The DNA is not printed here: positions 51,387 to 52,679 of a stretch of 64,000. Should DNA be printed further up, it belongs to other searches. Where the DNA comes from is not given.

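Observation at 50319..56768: Nine-gene thiol-disulfide super-cluster: Grx-like, FTR-like, 2x HdrB/D-like, 3x PDO, TrxR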

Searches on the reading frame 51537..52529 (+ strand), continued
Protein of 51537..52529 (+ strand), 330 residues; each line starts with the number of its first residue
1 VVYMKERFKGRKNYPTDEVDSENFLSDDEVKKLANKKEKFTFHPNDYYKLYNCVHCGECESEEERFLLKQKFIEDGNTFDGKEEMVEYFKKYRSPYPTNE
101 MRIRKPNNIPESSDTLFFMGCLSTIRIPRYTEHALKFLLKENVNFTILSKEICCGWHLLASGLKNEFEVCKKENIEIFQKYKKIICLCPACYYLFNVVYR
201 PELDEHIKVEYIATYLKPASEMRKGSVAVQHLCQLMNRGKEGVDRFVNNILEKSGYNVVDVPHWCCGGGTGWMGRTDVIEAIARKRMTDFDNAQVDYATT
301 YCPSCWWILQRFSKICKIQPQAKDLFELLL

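Call 21: search_solved_structures(query=window:51546-52529:+, max_evalue=0.01, show_alignments=2)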
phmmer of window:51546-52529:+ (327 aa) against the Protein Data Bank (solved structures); distinct sequences matched with E-value up to 0.01: 4.
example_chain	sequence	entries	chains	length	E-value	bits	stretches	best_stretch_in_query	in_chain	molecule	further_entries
8rvv_B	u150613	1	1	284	3.4e-07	32.9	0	113-261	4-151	H(2):CoB-CoM heterodisulfide,ferredoxin reductase subunit B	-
8rvu_b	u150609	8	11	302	4.3e-07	32.6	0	113-255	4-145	H(2):CoB-CoM heterodisulfide,ferredoxin reductase subunit B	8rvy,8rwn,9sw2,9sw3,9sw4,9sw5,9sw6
7bkb_B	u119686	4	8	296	1.7e-05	27.3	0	113-247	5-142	CoB--CoM heterodisulfide reductase subunit B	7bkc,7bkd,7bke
9sfi_C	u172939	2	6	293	6.6e-05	25.4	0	114-255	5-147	H(2)/formate:CoB-CoM heterodisulfide,ferredoxin reductase subunit B2 | Heterodisulfide reductase subunit B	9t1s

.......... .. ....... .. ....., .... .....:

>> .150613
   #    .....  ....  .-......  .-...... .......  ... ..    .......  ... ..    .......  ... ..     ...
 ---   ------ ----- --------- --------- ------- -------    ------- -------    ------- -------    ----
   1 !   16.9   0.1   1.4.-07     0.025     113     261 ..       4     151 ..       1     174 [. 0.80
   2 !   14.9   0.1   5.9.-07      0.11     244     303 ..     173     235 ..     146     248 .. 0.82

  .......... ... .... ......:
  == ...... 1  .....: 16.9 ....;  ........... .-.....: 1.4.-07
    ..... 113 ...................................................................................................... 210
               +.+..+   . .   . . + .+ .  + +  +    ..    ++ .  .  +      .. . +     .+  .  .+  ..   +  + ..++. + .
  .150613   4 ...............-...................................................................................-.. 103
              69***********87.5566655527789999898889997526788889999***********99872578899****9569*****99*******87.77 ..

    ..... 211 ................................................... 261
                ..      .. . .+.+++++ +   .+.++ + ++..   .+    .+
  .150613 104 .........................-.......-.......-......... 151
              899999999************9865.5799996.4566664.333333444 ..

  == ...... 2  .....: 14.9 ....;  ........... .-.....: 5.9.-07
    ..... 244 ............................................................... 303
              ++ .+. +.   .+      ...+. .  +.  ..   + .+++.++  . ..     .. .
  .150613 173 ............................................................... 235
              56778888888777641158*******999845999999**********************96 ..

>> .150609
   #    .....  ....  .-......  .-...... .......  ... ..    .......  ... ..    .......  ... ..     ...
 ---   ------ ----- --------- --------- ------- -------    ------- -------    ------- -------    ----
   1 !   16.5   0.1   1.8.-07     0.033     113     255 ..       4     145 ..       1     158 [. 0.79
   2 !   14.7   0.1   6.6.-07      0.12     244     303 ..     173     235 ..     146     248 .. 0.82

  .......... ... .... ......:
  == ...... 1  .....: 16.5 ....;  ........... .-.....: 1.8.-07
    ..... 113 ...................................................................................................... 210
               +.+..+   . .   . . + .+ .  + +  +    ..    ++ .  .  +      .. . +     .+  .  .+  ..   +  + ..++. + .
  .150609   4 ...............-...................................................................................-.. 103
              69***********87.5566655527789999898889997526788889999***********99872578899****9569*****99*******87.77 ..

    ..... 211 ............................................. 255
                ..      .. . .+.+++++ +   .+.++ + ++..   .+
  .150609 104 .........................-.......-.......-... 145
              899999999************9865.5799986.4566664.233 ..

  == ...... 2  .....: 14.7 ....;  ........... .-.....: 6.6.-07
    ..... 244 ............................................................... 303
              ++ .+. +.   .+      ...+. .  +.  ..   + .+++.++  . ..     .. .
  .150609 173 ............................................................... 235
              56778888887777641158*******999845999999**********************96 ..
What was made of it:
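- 51546..52529 (+): CCG1, a soluble HdrD/EtfD-like Fe-S protein. It has an N-terminal CxxCxxC and two complete CCG domains. It is the predicted Fe-S disulfide reductase; its substrate is unknown. PDB HdrB E 3e-7 (call 21).
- On Heterodisulfide reductase HdrB / HdrD: PDB HdrB E 3e-7 only (call 21).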

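Call 24: find_related_loci(query=A1, collection=genome_contigs, flank=10000)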
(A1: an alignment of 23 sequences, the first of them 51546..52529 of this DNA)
Query A1 (327 aa) in genome_contigs; peptide patterns used: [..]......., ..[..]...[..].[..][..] (x = any residue, [..] = any of these).
161 stretches matched a pattern; 100 encode a relative of the query (tblastn E <= 1e-3); the best 80 are kept; 80 distinct loci.
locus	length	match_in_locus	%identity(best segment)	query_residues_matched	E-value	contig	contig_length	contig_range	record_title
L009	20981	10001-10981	78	1-327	0e+0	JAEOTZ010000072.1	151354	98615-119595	MAG: Promethearchaeota archaeon isolate YT5_1216 k127_43835565, whole genome shotgun sequence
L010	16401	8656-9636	78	1-327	0e+0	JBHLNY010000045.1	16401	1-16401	MAG: Promethearchaeota archaeon isolate DZ2S.398 DZ2S.398@11210, whole genome shotgun sequence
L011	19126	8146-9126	72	1-327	9e-171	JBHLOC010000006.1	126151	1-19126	MAG: Promethearchaeota archaeon isolate DZ3M.111 DZ3M.111@234, whole genome shotgun sequence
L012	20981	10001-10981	72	1-327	5e-170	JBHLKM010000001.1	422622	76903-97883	MAG: Candidatus Hodarchaeota archaeon isolate DZ1B.338 DZ1B.338@10, whole genome shotgun sequence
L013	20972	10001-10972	72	1-327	4e-168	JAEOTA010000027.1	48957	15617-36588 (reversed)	MAG: Promethearchaeota archaeon isolate YT1_007 k127_21894105, whole genome shotgun sequence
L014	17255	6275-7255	70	1-327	2e-168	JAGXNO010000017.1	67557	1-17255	MAG: Promethearchaeota archaeon isolate bin60 NODE_17_length_67557_cov_28.029179, whole genome shotgun sequence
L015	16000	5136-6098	73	1-321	1e-167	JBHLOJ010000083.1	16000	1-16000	MAG: Promethearchaeota archaeon isolate DZ3M.322 DZ3M.322@11609, whole genome shotgun sequence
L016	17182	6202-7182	71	1-327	2e-167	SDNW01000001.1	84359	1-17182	MAG: Promethearchaeota archaeon isolate AMARA_5S AMARA-sed17-311, whole genome shotgun sequence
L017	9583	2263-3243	71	1-327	2e-167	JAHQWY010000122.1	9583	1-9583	MAG: Promethearchaeia archaeon isolate WORC5 WOR136_contig-100_627, whole genome shotgun sequence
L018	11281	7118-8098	71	1-327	4e-166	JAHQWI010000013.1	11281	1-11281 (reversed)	MAG: Promethearchaeia archaeon isolate ABR03 NODE_1110_length_11281_cov_3, whole genome shotgun sequence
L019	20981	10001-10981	69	1-327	2e-165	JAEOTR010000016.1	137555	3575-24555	MAG: Promethearchaeota archaeon isolate YT5_013 k127_7698590, whole genome shotgun sequence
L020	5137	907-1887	68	1-327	1e-167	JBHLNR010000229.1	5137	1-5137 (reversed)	MAG: Promethearchaeota archaeon isolate DZ2S.368 DZ2S.368@70199, whole genome shotgun sequence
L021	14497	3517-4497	69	1-327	5e-163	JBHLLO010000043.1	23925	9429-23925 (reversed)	MAG: Candidatus Hermodarchaeota archaeon isolate DZ1M.51 DZ1M.51@7125, whole genome shotgun sequence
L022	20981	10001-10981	68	1-327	2e-162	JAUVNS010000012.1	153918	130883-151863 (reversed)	MAG: Promethearchaeota archaeon isolate CSMAG_616 CSMAG_616_k141_233055_length_153918_cov_14.8170, whole genome shotgun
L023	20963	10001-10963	70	1-321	2e-162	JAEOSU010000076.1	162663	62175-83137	MAG: Promethearchaeota archaeon isolate YT_039 k127_38207553, whole genome shotgun sequence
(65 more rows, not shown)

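Call 33: predict_structure(alignment_id=A1)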
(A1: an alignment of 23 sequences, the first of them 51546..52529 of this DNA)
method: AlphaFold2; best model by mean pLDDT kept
length: 327 residues; sequences in the alignment: 23
mean_pLDDT: 83.3   pTM: 0.85
mean pLDDT of the five models: 83.3, 82.8, 75.4, 73.4, 52.5
residues with pLDDT >= 90: 145; 70-90: 128; 50-70: 43; < 50: 11
segments of 3 or more residues with pLDDT < 50: 1-9
pLDDT, mean of each block of 10 residues (from residue 1): 38 62 85 92 77 63 91 88 89 84 86 87 81 94 90 86 94 94 88 91 93 94 83 64 91 88 56 73 87 89 85 94 95
secondary structure, 60 per line:
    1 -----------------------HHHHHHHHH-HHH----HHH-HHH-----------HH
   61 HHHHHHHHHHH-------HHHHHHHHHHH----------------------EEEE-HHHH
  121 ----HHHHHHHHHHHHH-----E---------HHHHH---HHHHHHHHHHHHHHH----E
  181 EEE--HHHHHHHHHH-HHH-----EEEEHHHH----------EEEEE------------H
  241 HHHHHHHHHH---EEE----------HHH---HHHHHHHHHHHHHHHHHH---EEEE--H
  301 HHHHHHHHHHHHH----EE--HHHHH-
elements in order: H24-32 H59-71 H79-89 E112-115 H117-120 H125-137 H153-157 H161-175 E180-183 H186-195 E205-208 H209-212 E223-227 H240-250 E254-256 H273-290 E294-297 H300-313 H322-326

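Call 37: fold_search(model_id=the predicted structure, library=pdb)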
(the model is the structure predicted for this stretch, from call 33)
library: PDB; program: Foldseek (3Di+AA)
matches with E <= 10: 616; with E <= 0.001: 31
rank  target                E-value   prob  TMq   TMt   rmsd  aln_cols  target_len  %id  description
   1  9ojn                  2.0e-11  1.00  0.66  0.31   5.0       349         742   18  Structure of Mycobacterium smegmatis EtfD (released 2025-05-21)
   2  9a6l_A                1.1e-09  1.00  0.58  0.77   3.1       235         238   14  Integrative model of LUTA-LUTB by crosslinking MS and deep learning (released 2024-09-18)
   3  8rvu_B                2.4e-08  1.00  0.48  0.55   5.9       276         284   16  CryoEM structure of the Elp-Hdr complex of Methanothermobacter marburgensis state 2 (composite structure) (released 2025-05-14)
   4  8rwn_B                4.9e-08  1.00  0.48  0.55   5.4       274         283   16  CryoEM structure of the Hdr(ABC)2 subunits of the Elp-Hdr complex of Methanothermobacter marburgensis (released 2025-05-14)
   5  8rvy_b                1.0e-07  1.00  0.48  0.54   5.3       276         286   16  CryoEM structure of the Elp-Hdr complex of Methanothermobacter marburgensis state 1 (composite structure) (released 2025-05-14)
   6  8rvy_B                1.3e-07  1.00  0.49  0.55   5.1       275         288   17  CryoEM structure of the Elp-Hdr complex of Methanothermobacter marburgensis state 1 (composite structure) (released 2025-05-14)
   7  7bkb_B                3.5e-07  1.00  0.51  0.56   4.7       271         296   18  Formate dehydrogenase - heterodisulfide reductase - formylmethanofuran dehydrogenase complex from Methanospirillum hun (released 2021-09-29)
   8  5odc_B                1.2e-06  1.00  0.54  0.60   4.4       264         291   16  Heterodisulfide reductase / [NiFe]-hydrogenase complex from Methanothermococcus thermolithotrophicus at 2.3 A resoluti (released 2017-08-30)
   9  3s81_B                1.1e-05  1.00  0.32  0.41   7.8       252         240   12  Crystal Structure of Putative Aspartate Racemase from Salmonella Typhimurium (released 2011-06-15)
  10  5evc_A                1.8e-05  1.00  0.32  0.40   8.3       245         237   12  Crystal structure of putative aspartate racemase from Salmonella Typhimurium complexed with sulfate and potassium (released 2015-12-02)
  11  3s81_A                1.9e-05  1.00  0.32  0.42   7.5       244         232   12  Crystal Structure of Putative Aspartate Racemase from Salmonella Typhimurium (released 2011-06-15)
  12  3s7z_B                2.2e-05  1.00  0.33  0.42   7.5       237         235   13  Crystal Structure of Putative Aspartate Racemase from Salmonella Typhimurium Complexed with Succinate (released 2011-10-05)
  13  5evc_B                2.5e-05  1.00  0.32  0.40   8.1       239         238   12  Crystal structure of putative aspartate racemase from Salmonella Typhimurium complexed with sulfate and potassium (released 2015-12-02)
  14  3s81_C                3.1e-05  1.00  0.30  0.38   8.4       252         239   12  Crystal Structure of Putative Aspartate Racemase from Salmonella Typhimurium (released 2011-06-15)
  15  3s7z_A                4.8e-05  1.00  0.31  0.40   8.4       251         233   11  Crystal Structure of Putative Aspartate Racemase from Salmonella Typhimurium Complexed with Succinate (released 2011-10-05)
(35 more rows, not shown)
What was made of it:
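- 51546..52529 (+): AF2 pLDDT 83; Foldseek best matches EtfD 9ojn, LutA and HdrB (calls 33, 37).
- Closest known: HdrB/HdrD heterodisulfide reductase subunits and other CCG proteins. Same: The fold matches EtfD, LutA and HdrB (call 37).
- Its best fold matches are EtfD and LutA, ahead of HdrB (call 37).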

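Call 38: search_protein_representatives(protein=window:51546-52529:+)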
Query: 327 residues. Proteins with E-value up to 0.001 (for the whole library): 1341; up to 1e-10: 171; up to 1e-30: 10. The best 150 are listed.
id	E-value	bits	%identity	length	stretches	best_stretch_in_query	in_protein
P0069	1.8e-157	540.1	66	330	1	1-327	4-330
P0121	1.4e-89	316.9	67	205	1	122-327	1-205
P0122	5.4e-77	275.6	43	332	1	10-327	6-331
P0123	1.8e-74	267.3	44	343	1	4-326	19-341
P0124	1.5e-64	234.6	42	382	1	44-327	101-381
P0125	6.0e-57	209.7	67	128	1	200-326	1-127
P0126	1.3e-50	188.8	41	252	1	86-327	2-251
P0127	1.4e-42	162.5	63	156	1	1-115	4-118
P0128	5.3e-41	157.2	45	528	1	46-217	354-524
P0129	2.0e-36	142.2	64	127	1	1-98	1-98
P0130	6.1e-28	114.3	73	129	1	1-75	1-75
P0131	1.8e-27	112.7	62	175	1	1-85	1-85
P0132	4.2e-26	108.3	31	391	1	46-309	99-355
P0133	5.5e-25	104.6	60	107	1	1-88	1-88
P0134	6.8e-24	101.0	43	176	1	171-326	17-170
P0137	2.2e-22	96.0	30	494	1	43-310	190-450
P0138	6.4e-22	94.5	32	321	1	41-326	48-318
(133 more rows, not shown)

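Call 39: search_protein_families(library=pfam, proteins=[P0124, P0128, P0132, P0137, P0123, P0138], max_evalue=0.001)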
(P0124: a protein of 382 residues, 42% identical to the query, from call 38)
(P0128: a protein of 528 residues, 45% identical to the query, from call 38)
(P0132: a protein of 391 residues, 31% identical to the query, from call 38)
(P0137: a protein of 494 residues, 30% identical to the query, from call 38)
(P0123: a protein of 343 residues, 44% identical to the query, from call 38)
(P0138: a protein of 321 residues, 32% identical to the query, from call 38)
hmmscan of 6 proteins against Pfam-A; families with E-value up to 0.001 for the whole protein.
P0124 (382 aa): 1 family
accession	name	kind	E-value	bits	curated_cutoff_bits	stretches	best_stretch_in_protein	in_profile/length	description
PF02754.22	CCG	-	4.9e-21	75.1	20.6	2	171-252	3-85/85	Cysteine-rich domain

P0128 (528 aa): 10 families
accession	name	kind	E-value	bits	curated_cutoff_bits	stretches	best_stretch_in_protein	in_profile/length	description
PF12801.12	Fer4_5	-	1.2e-15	57.6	22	2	89-128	6-46/48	4Fe-4S binding domain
PF12838.12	Fer4_7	-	6.4e-10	39.8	27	1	209-249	8-51/52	4Fe-4S dicluster domain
PF00037.32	Fer4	-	2.3e-09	37.1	21.1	2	233-249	5-21/24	4Fe-4S binding domain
PF02754.22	CCG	-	4.4e-09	36.8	20.6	1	422-503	3-85/85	Cysteine-rich domain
PF14697.11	Fer4_21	-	1.2e-06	29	35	1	209-251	14-56/59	4Fe-4S dicluster domain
PF13187.11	Fer4_9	-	1.2e-06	28.9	27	1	209-249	8-50/52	4Fe-4S dicluster domain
PF12837.12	Fer4_6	-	1.3e-06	28.5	25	0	234-249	7-22/24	4Fe-4S binding domain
PF25160.1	LdpA_Fe-S-bd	-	8.3e-06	25.9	27.6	1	240-278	7-46/49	LdpA Fe-S cluster-binding domain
PF13484.11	Fer4_16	-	4.4e-05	24.6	30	1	259-298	1-40/66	4Fe-4S double cluster binding domain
PF13237.11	Fer4_10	-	9e-05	22.8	25.5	0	231-271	4-53/53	4Fe-4S dicluster domain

P0132 (391 aa): 1 family
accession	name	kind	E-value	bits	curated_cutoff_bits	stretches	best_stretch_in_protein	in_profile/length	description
PF02754.22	CCG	-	7.8e-20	71.2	20.6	2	167-248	2-84/85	Cysteine-rich domain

P0137 (494 aa): 2 families
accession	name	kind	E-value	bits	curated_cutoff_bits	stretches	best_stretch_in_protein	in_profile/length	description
PF02754.22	CCG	-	7.3e-19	68.1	20.6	1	262-342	3-84/85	Cysteine-rich domain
PF12801.12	Fer4_5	-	9.1e-11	42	22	1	17-52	8-43/48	4Fe-4S binding domain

P0123 (343 aa): 1 family
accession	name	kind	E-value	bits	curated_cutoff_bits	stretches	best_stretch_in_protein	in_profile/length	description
PF02754.22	CCG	-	5.5e-15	55.7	20.6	2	129-206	3-81/85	Cysteine-rich domain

P0138 (321 aa): 1 family
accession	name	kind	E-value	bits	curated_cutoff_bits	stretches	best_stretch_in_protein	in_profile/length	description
PF02754.22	CCG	-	9.4e-22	77.4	20.6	1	121-204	2-84/85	Cysteine-rich domain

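Call 40: list_cluster_members(proteins=[P0124, P0128, P0132, P0137, P0123, P0138, P0122])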
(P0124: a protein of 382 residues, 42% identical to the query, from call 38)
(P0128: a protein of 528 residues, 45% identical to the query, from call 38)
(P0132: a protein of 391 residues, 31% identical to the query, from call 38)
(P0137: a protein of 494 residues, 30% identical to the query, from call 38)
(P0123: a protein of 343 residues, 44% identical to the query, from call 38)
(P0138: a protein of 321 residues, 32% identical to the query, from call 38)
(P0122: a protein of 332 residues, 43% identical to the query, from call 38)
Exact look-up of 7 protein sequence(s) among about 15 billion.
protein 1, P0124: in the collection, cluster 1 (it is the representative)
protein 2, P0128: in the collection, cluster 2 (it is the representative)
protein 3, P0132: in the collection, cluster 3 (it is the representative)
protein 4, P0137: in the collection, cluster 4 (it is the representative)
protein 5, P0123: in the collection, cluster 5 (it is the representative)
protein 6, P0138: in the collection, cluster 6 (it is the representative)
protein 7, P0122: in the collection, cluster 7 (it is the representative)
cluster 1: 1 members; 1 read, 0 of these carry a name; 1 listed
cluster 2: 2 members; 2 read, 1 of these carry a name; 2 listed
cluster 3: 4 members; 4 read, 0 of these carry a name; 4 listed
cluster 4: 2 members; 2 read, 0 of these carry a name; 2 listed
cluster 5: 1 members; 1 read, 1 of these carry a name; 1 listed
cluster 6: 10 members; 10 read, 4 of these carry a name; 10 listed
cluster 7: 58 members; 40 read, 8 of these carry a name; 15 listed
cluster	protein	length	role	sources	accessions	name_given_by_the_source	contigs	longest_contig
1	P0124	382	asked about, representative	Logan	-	-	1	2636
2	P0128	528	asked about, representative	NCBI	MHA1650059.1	MAG: 4Fe-4S binding protein, partial [Candidatus Helarchaeota archaeon]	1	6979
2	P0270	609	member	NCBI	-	-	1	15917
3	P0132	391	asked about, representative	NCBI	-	-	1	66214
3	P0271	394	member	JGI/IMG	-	-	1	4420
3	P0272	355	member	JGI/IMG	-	-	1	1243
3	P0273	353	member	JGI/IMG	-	-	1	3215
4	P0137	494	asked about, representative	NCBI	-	-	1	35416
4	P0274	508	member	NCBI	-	-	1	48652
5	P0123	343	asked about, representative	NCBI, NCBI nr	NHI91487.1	MAG: (Fe-S)-binding protein [Candidatus Lokiarchaeota archaeon] | (Fe-S)-binding protein [Candidatus Lokiarchaeota archaeon]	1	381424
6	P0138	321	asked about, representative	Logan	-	-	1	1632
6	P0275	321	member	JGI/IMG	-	Fe-S oxidoreductase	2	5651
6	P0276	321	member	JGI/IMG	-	Fe-S oxidoreductase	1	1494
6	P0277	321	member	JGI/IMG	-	Fe-S oxidoreductase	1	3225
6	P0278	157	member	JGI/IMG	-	Fe-S oxidoreductase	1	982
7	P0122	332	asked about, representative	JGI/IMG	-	Fe-S oxidoreductase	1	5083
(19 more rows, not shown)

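Call 51: find_encoding_contigs(protein=P0132, flank=8000, max_places=1)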
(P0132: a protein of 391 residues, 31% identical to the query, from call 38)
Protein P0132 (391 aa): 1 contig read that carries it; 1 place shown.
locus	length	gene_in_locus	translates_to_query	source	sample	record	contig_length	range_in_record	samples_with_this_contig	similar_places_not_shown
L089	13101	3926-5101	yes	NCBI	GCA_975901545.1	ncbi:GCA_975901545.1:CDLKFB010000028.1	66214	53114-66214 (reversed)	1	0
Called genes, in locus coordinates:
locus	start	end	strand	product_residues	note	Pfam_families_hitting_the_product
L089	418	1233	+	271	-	-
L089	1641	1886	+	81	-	-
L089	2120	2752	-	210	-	PF21715:CggR_N, PF22167:PH0730-like_N (weak), PF14544:DUF4443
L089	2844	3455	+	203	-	PF12822:ECF_trnsprt (weak)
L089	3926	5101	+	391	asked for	PF02754:CCG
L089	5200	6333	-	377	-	PF01208:URO-D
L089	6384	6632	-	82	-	-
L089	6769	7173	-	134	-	PF12773:DZR (weak), PF13248:Zn_ribbon_3, PF13240:Zn_Ribbon_1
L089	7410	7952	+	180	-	PF09335:VTT_dom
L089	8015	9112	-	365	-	PF21948:LplA-B_cat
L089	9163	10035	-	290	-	PF02754:CCG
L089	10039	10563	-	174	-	PF13183:Fer4_8, PF13237:Fer4_10 (faint), PF12838:Fer4_7 (weak), PF13187:Fer4_9, PF13534:Fer4_17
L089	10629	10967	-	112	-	PF01022:HTH_5, PF21476:PF0610-like_N (weak)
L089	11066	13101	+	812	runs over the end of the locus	PF12831:FAD_oxidored (weak), PF13187:Fer4_9, PF12838:Fer4_7, PF00037:Fer4 (weak), PF07992:Pyr_redox_2 (weak), PF13187:Fer4_9, PF12838:Fer4_7, PF02662:FlpD, +9 more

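Call 52: find_encoding_contigs(protein=P0137, flank=8000, max_places=1)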
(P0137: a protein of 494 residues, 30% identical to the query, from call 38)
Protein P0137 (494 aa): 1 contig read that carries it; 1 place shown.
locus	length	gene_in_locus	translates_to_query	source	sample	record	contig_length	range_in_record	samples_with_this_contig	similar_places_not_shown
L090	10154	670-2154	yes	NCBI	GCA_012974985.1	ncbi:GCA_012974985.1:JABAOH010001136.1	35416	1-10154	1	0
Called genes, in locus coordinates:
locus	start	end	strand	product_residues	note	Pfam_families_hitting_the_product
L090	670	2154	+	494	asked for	PF12801:Fer4_5, PF02754:CCG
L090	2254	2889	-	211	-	-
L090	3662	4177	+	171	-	PF10050:DUF2284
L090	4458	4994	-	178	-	PF02572:CobA_CobO_BtuR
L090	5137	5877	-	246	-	PF21715:CggR_N, PF22167:PH0730-like_N, PF14544:DUF4443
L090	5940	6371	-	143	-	-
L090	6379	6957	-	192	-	PF07155:ECF-ribofla_trS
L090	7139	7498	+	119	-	PF02635:DsrE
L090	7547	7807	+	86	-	PF01022:HTH_5 (faint)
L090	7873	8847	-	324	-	PF03308:MeaB, PF07693:KAP_NTPase (weak), PF00009:GTP_EFTU (faint), PF02492:cobW (weak), PF03266:NTPase_1 (weak)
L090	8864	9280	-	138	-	PF02310:B12-binding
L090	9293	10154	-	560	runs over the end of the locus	PF01642:MM_CoA_mutase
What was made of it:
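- The nearest relatives outside the family are fused to Fer4_5 membrane ferredoxin domains and lie in contexts with no other thiol-disulfide genes, though one also carries an HdrA/B/C-like gene set (calls 39, 51, 52).
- Tried and rejected: The nearest CCG relatives outside the family (L089, L090) have no other thiol-disulfide genes around them (calls 51, 52).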
